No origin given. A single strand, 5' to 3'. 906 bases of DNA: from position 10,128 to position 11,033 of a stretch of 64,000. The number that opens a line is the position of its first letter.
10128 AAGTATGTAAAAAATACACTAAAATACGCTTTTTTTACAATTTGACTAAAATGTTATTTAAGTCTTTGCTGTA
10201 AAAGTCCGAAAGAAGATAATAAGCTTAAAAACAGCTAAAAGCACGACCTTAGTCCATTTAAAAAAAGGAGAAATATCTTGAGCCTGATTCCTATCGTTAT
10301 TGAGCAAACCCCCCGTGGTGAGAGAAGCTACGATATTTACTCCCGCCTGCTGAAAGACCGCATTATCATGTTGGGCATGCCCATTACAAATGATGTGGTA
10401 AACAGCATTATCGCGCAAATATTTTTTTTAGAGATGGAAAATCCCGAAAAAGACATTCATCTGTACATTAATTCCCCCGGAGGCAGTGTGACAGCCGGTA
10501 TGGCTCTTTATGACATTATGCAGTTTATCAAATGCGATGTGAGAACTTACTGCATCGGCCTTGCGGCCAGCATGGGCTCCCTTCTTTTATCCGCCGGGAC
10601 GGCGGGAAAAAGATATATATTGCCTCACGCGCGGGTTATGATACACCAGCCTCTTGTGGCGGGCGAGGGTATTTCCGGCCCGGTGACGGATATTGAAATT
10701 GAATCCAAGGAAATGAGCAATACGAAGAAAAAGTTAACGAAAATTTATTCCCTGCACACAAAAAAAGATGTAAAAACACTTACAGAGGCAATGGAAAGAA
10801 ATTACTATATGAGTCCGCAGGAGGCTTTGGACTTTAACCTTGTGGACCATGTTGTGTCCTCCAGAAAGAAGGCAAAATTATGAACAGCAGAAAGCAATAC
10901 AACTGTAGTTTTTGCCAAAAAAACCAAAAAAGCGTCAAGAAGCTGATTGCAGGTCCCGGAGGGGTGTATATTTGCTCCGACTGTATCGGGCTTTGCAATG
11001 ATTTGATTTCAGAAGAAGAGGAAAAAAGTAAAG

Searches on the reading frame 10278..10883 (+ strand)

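Call 86: search_protein_families(library=pfam, proteins=[window:10278-10883:+])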
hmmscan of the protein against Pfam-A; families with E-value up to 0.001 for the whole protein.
window:10278-10883:+ (201 aa): 1 family
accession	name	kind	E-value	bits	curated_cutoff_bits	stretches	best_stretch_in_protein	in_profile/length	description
PF00574.28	CLP_protease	-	4.1e-73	245.6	20.2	1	13-195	2-181/182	Clp protease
